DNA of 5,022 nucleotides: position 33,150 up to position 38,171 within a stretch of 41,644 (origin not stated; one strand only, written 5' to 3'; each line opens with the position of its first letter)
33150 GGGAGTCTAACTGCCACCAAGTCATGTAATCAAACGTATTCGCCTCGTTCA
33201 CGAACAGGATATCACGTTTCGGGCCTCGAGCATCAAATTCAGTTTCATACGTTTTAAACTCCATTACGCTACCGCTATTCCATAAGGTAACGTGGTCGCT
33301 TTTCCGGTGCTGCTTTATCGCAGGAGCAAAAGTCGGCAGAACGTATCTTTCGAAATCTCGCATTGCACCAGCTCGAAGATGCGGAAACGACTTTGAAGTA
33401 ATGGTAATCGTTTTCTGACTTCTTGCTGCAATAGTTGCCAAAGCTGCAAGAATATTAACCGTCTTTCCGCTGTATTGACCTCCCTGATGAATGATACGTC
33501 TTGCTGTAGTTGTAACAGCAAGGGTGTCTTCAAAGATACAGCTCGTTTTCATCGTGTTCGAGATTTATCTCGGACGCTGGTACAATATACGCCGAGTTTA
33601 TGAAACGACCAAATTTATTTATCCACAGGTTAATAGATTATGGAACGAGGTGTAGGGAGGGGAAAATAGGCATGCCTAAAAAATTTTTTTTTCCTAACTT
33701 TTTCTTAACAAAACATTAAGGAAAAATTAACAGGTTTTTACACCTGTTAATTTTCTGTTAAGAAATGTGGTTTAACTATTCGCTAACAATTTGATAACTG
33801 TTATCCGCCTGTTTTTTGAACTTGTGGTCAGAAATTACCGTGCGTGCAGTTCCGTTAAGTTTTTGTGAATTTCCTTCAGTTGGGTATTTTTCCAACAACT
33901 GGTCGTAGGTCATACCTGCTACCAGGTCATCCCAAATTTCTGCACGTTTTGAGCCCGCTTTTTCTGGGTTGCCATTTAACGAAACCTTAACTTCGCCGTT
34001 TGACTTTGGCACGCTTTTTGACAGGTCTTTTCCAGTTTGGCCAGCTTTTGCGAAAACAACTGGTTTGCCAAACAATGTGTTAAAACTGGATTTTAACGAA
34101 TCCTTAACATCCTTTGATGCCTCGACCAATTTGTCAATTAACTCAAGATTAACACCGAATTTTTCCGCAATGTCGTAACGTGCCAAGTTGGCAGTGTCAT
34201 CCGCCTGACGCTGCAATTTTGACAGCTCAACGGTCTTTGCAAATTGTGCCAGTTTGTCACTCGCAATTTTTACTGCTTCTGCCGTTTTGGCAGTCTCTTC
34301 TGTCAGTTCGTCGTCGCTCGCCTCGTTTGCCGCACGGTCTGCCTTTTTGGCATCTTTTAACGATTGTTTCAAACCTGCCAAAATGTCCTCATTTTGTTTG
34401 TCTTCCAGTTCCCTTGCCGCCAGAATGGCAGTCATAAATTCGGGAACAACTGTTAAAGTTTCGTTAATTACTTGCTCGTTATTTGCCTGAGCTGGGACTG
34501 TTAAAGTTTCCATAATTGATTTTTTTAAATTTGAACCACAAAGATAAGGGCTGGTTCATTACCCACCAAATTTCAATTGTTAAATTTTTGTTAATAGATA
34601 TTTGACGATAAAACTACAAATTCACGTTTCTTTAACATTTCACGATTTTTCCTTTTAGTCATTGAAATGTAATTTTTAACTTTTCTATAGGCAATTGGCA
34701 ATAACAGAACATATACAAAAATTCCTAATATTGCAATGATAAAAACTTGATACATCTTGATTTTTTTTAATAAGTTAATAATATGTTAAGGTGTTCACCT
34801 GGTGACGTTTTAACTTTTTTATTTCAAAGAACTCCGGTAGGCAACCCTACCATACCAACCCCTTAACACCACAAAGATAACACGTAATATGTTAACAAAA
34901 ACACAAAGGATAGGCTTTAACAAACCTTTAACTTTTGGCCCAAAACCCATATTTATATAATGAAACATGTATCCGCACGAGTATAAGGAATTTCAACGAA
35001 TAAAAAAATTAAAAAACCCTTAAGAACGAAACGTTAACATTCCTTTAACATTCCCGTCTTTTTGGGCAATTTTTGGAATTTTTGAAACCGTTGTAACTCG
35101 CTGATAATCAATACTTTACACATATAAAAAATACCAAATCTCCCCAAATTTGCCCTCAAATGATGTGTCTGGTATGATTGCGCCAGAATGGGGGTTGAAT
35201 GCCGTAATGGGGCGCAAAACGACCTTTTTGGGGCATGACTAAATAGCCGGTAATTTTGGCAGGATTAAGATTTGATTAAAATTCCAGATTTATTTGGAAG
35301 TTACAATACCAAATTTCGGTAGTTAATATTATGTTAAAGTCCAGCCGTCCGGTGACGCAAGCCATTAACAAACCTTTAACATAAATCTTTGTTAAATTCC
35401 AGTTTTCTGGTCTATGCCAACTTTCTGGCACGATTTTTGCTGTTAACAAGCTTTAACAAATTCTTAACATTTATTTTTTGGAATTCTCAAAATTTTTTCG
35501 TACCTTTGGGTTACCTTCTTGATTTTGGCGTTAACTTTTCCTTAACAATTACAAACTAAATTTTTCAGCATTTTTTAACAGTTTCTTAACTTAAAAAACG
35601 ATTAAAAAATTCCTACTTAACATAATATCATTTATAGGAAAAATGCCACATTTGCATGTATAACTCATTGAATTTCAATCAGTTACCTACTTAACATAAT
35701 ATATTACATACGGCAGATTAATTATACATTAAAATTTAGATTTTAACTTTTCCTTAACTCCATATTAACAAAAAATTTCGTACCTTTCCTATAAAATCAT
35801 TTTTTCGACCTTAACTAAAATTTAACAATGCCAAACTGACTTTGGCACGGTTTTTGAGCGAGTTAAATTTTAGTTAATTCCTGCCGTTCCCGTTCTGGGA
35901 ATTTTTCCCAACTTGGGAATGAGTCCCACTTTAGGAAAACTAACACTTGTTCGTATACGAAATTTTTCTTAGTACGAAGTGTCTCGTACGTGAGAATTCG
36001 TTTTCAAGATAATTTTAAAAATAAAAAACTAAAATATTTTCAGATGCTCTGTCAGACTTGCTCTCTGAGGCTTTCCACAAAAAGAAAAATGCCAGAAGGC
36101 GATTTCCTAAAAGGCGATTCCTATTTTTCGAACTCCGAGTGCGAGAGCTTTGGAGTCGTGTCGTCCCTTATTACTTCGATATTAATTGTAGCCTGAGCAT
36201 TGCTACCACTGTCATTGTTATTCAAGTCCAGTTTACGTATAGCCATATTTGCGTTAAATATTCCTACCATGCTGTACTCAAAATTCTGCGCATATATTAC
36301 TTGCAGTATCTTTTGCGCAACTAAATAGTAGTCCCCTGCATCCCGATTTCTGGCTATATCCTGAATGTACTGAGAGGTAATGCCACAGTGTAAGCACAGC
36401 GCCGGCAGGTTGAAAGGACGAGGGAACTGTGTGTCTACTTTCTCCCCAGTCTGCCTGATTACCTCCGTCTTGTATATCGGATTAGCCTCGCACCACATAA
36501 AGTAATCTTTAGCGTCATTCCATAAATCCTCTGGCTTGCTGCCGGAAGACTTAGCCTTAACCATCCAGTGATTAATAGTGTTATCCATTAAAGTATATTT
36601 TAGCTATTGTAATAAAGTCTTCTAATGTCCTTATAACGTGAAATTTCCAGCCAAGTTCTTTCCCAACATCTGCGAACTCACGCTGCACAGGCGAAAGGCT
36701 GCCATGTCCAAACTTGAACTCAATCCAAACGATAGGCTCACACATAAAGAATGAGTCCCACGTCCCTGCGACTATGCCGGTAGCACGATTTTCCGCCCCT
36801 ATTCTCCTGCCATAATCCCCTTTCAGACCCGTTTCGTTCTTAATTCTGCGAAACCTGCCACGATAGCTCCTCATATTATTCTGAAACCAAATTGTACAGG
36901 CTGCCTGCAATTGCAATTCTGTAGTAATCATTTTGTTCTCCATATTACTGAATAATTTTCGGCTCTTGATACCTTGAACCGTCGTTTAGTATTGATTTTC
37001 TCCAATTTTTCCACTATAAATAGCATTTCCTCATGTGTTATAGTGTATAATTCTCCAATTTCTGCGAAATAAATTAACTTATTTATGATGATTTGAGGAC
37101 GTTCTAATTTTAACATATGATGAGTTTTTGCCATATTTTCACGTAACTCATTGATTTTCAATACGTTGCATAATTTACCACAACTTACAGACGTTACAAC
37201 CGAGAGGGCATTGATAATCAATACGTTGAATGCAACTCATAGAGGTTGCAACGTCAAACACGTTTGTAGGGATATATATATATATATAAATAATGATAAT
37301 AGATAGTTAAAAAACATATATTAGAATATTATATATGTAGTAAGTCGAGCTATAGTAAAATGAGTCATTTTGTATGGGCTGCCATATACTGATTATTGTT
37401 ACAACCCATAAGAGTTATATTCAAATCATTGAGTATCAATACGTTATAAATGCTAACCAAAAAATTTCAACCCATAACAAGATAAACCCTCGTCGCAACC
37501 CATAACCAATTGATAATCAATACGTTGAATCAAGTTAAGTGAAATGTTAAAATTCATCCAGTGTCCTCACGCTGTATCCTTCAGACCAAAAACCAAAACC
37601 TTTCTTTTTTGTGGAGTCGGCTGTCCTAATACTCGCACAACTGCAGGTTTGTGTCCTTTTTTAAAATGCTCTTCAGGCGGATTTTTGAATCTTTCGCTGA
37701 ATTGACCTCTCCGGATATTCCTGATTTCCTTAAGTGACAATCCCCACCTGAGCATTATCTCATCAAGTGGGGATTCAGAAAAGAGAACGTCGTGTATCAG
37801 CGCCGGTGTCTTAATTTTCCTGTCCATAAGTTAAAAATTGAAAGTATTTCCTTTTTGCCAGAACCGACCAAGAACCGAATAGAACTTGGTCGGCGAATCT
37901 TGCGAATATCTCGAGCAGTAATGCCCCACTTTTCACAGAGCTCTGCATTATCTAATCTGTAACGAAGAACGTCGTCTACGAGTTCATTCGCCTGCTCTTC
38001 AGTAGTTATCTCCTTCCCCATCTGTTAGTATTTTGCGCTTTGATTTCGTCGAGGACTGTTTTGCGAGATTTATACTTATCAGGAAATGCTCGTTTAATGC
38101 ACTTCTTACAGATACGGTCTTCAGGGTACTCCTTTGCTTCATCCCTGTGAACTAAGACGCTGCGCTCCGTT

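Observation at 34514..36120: A 1.6-kb almost ORF-free, repeat-saturated block between terS and terL, built from about 34 TTAAC cores at exact 11-bp phasing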

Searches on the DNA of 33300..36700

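Call 10: search_rna_families(source=window, start=33300, end=36700, threshold=evalue, max_evalue=10)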
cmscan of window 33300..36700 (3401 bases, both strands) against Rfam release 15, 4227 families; matches with E-value up to 10: 6.
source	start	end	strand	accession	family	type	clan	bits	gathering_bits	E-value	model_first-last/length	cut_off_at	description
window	33719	33791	-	RF02064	STnc370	Gene; sRNA;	-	24.9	54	3.5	1-71/71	no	Enterobacterial sRNA STnc370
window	33663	33753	-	RF02964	DUF3800-V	Gene; sRNA;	-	20.9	37.4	0.86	1-96/96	no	DUF3800-V RNA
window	34511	34565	-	RF03084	DUF2815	Gene; sRNA;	-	20.9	41.2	1.4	1-62/62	no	DUF2815 RNA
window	34197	34285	+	RF01866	ceN33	Gene; snRNA; snoRNA; CD-box;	-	18.9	75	1.2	1-118/118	no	C. elegans snoRNA ceN33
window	33697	33768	-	RF03598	MIR6024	Gene; miRNA;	-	17.6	72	5.8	20-81/99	no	MIR6024 microRNA precursor family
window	33327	33545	+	RF01951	SOX2OT_exon1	Gene; lncRNA;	-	13.5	65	7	12-230/230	no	SOX2 overlapping transcript exon 1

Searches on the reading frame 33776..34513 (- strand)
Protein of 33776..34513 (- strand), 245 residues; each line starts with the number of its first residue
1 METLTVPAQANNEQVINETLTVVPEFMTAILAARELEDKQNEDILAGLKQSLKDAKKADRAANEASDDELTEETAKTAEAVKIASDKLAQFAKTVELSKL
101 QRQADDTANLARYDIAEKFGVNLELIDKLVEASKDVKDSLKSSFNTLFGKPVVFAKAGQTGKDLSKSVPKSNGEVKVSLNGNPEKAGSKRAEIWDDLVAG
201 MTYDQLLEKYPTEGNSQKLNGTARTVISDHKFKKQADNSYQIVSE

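Call 8: search_protein_families(library=phrogs, proteins=[window:33776-34513:-], max_evalue=0.01)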
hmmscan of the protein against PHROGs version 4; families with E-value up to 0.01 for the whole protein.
window:33776-34513:- (245 aa): 0 families

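Call 11: search_protein_families(library=pfam, proteins=[window:33776-34513:-], max_evalue=0.1)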
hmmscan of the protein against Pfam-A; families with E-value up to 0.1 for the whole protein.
window:33776-34513:- (245 aa): 1 family
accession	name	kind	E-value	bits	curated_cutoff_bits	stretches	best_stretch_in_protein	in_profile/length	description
PF08638.16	Med14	-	0.081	12.8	25.6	0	67-141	28-99/191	Mediator complex subunit MED14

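Call 19: search_dna_similar(query=window:33776-34513:-, collection=phages, mode=protein, max_rows=15, max_evalue=0.01)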
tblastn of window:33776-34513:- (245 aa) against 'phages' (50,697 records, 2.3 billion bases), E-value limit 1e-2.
No match.

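Call 21: find_related_loci(query=window:33776-34513:-, collection=viral_contigs, flank=6000)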
Query window:33776-34513:- (245 aa) in viral_contigs; peptide patterns used: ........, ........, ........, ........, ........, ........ (x = any residue, [..] = any of these).
12 stretches matched a pattern, but none encodes a relative of the query by tblastn (E <= 1e-3).

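Call 54: find_homologous_proteins(query=window:33776-34513:-, max_evalue=0.001)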
Query window:33776-34513:- (245 aa): 5 proteins with E <= 0.001 among 953 candidates.
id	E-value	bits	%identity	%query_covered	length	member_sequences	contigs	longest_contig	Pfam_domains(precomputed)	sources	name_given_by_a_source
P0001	2.6e-147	507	100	100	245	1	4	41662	-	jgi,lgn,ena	-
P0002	6.7e-77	277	59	98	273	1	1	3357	-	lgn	-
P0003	3.5e-56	209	52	91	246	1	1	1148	-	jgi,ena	-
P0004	3.1e-53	199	47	100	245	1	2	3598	-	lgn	-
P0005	1.0e-12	67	42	52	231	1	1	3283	-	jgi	jgi:hypothetical protein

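Call 55: find_encoding_contigs(protein=P0001, flank=4000, max_places=6)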
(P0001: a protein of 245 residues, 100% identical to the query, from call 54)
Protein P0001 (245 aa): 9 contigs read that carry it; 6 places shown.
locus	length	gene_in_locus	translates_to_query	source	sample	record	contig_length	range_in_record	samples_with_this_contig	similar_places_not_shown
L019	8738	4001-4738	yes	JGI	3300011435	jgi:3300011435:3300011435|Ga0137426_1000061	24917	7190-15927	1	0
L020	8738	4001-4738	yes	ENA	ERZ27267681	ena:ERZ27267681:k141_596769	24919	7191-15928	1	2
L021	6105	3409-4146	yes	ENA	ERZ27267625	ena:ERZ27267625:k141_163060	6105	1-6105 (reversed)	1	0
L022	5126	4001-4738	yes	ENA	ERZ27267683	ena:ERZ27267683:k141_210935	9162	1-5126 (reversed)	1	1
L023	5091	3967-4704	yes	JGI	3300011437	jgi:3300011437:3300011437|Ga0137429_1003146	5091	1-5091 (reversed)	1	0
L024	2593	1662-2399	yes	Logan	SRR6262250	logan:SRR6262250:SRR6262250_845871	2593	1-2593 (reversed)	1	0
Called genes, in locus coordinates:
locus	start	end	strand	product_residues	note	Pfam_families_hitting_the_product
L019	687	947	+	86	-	-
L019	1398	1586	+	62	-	-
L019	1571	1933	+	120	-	-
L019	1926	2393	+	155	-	PF16677:GP3_package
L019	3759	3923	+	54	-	-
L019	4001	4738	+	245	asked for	-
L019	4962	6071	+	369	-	PF17288:Terminase_3C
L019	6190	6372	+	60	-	-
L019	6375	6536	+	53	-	-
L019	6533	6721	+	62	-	-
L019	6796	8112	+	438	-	PF04860:Phage_portal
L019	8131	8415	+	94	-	-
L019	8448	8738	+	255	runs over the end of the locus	PF04586:Peptidase_S78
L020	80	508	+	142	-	-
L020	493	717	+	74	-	-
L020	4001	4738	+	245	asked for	-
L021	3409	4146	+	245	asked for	-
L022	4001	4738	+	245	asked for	-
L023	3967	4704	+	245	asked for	-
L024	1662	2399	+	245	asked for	-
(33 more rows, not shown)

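Call 56: find_encoding_contigs(protein=P0002, flank=4000, max_places=4)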
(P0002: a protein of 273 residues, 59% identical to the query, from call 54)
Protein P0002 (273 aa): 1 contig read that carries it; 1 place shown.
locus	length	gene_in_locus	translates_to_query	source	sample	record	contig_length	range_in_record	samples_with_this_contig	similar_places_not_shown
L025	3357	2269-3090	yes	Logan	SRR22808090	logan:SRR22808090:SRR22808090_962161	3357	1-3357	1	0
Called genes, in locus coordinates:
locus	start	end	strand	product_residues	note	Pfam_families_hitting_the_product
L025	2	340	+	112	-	?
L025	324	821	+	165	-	PF16677:GP3_package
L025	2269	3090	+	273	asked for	-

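Call 73: predict_structure(alignment_id=A5)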
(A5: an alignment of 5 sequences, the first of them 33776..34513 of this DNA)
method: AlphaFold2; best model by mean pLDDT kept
length: 245 residues; sequences in the alignment: 5
mean_pLDDT: 71.2   pTM: 0.38
mean pLDDT of the five models: 71.2, 70.7, 70.2, 67.9, 65.9
residues with pLDDT >= 90: 7; 70-90: 155; 50-70: 30; < 50: 53
segments of 3 or more residues with pLDDT < 50: 1-21, 156-185
pLDDT, mean of each block of 10 residues (from residue 1): 33 37 73 87 89 88 81 84 88 88 84 79 78 64 65 50 40 28 55 83 88 84 85 83 62
secondary structure, 60 per line:
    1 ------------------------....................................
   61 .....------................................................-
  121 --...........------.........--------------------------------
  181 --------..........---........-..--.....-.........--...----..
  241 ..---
elements in order: H25-65 H72-119 H123-133 H140-148 H189-198 H203-209 E215-219 H221-229 E232-234 E239-242

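Call 76: fold_search(model_id=the predicted structure, library=pdb)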
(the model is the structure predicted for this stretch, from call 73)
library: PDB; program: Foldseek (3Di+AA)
matches with E <= 10: 38; with E <= 0.001: 0
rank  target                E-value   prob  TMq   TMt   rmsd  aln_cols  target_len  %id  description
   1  7nyw_C                2.9e+00  0.05  0.20  0.15  31.1       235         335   14  Cryo-EM structure of the MukBEF-MatP-DNA head module (released 2021-07-07)
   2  8gl8_G                3.2e+00  0.35  0.26  0.35   6.3       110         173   16  The Type 9 Secretion System Extended Translocon - SprA-PorV-PPI-RemZ-SkpA-SprE complex (released 2024-01-31)
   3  7nz2_C1               4.1e+00  0.02  0.15  0.09  31.6       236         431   15  Cryo-EM structure of the MukBEF-MatP-DNA tetrad (released 2021-07-07)
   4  9drl_B                4.6e+00  0.38  0.33  0.21   9.2       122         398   20  Cryo-EM structure of the T33-549 tetrahedral cage (released 2025-08-06)
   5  1sg2_A                4.6e+00  0.28  0.27  0.44   8.9       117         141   14  Crystal structure of the periplasmic chaperone Skp (released 2004-09-14)
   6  3rj1_A                4.6e+00  0.09  0.20  0.38   9.2        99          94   17  Architecture of the Mediator Head module (released 2011-07-27)
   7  9gjt_B                4.6e+00  0.04  0.16  0.20  22.9       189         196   16  Structure of Nipah Virus RNA Polymerase Complex - Apo state (released 2025-03-05)
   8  1u2m_C                4.9e+00  0.33  0.28  0.45   7.8       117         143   14  Crystal Structure of Skp (released 2004-08-24)
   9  8k9c_A                4.9e+00  0.18  0.24  0.28  10.2       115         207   12  Structure of human Caprin-2 HR1 domain (released 2024-08-21)
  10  9cpc_3G               5.2e+00  0.13  0.24  0.37   8.8       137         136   12  Atomic model of porcine brain ventricles cilia doublet microtubule (48-nm periodicity) (released 2024-10-23)
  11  8gl8_C                5.8e+00  0.23  0.27  0.35   6.0       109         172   15  The Type 9 Secretion System Extended Translocon - SprA-PorV-PPI-RemZ-SkpA-SprE complex (released 2024-01-31)
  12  9ihh_A                5.8e+00  0.15  0.23  0.49  12.6       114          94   15  Ex vivo spore-silk A-ENA fibers (released 2026-03-04)
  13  2y3b                  6.5e+00  0.28  0.25  0.53  11.9        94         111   16  Co-bound form of Cupriavidus metallidurans CH34 CnrXs (released 2011-03-30)
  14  4wwf_A                6.5e+00  0.25  0.25  0.51  12.2        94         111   16  High-resolution structure of two Ni-bound forms of the M123C mutant of C. metallidurans CnrXs (released 2015-02-11)
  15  1sg2_C                6.5e+00  0.25  0.29  0.47   5.0       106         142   13  Crystal structure of the periplasmic chaperone Skp (released 2004-09-14)
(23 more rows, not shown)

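Call 77: search_solved_structures(query=A1, max_evalue=10)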
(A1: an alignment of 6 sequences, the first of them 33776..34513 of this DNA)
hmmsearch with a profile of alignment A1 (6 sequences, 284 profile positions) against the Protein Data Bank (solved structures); distinct sequences matched with E-value up to 10: 2.
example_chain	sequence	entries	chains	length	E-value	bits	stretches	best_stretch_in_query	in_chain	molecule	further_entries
1q8c_A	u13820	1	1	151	0.062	16.2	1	96-143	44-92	Hypothetical protein MG027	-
9k3w_A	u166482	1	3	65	0.94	12.3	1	137-180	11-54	Transcriptional regulator, PbsX family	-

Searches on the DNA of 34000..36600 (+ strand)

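Call 9: search_dna_similar(query=window:34000-36600:+, collection=phages, mode=distant)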
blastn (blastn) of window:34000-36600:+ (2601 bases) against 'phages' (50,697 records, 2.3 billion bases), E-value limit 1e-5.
No match.

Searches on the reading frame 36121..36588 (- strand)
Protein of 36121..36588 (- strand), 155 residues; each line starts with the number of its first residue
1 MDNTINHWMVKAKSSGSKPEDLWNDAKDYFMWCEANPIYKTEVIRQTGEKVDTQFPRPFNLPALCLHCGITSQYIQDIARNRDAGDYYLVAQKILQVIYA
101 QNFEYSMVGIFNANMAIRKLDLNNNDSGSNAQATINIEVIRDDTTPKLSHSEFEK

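Call 8: search_protein_families(library=phrogs, proteins=[window:36121-36588:-], max_evalue=0.01)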
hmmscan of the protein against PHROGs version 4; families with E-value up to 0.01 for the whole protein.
window:36121-36588:- (155 aa): 1 family
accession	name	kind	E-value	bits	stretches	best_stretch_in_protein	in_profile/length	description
phrog_606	-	head and packaging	3.2e-22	80.3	1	17-127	26-135/167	terminase small subunit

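Call 11: search_protein_families(library=pfam, proteins=[window:36121-36588:-], max_evalue=0.1)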
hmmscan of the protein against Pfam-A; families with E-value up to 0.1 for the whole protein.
window:36121-36588:- (155 aa): 1 family
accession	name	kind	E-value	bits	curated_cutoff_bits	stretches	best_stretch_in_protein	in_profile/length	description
PF16677.11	GP3_package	-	9.7e-13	48.6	29.4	1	17-120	7-94/105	DNA-packaging protein gp3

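Call 46: find_related_loci(query=A2, collection=metagenome_contigs, flank=6000)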
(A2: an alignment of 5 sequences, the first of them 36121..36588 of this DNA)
Query A2 (155 aa) in metagenome_contigs; peptide patterns used: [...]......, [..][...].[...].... (x = any residue, [..] = any of these).
56 stretches matched a pattern; 9 encode a relative of the query (tblastn E <= 1e-3); 9 distinct loci.
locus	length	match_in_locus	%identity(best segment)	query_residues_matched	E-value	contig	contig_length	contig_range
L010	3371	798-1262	79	1-155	1e-85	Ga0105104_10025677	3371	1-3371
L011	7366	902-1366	77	1-155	2e-84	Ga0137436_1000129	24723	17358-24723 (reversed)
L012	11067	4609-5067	72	1-155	1e-78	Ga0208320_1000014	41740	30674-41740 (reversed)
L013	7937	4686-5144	72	1-155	1e-78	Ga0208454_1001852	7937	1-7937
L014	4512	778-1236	72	1-155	1e-78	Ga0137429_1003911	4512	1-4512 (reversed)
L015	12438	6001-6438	67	2-148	4e-70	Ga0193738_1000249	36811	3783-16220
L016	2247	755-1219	63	2-155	5e-69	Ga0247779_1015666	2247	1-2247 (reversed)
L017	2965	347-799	60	4-154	3e-66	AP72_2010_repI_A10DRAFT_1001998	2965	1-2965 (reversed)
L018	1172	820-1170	74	2-118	1e-67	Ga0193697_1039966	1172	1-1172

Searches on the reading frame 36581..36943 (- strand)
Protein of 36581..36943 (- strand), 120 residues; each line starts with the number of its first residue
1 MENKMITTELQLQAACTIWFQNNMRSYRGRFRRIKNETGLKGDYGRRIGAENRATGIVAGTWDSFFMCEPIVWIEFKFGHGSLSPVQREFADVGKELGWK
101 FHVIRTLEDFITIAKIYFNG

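Call 8: search_protein_families(library=phrogs, proteins=[window:36581-36943:-], max_evalue=0.01)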
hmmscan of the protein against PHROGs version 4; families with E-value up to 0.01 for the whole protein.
window:36581-36943:- (120 aa): 3 families
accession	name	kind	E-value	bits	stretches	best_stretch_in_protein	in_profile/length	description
phrog_824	-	unknown function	3.9e-13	50.9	1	3-118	60-175/265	-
phrog_93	-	DNA, RNA and nucleotide metabolism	0.0016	18.1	1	11-118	364-442/613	endonuclease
phrog_5702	-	DNA, RNA and nucleotide metabolism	0.0054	17.7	1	71-115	20-64/70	Holliday junction resolvase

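Call 11: search_protein_families(library=pfam, proteins=[window:36581-36943:-], max_evalue=0.1)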
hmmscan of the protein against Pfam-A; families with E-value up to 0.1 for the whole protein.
window:36581-36943:- (120 aa): 1 family
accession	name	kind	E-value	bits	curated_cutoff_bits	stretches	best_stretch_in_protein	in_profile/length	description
PF08774.17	VRR_NUC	-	0.089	13.3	23.8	0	71-105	79-113/116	VRR-NUC domain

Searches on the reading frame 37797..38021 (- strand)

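Call 96: search_protein_families(library=pfam, proteins=[window:37797-38021:-], max_evalue=0.1)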
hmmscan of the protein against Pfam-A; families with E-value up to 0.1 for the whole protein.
window:37797-38021:- (74 aa): 1 family
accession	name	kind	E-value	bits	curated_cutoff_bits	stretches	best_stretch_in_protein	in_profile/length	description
PF22099.1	MRS2-like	-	0.039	13.6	27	1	22-46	17-41/241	Magnesium transporter MRS2-like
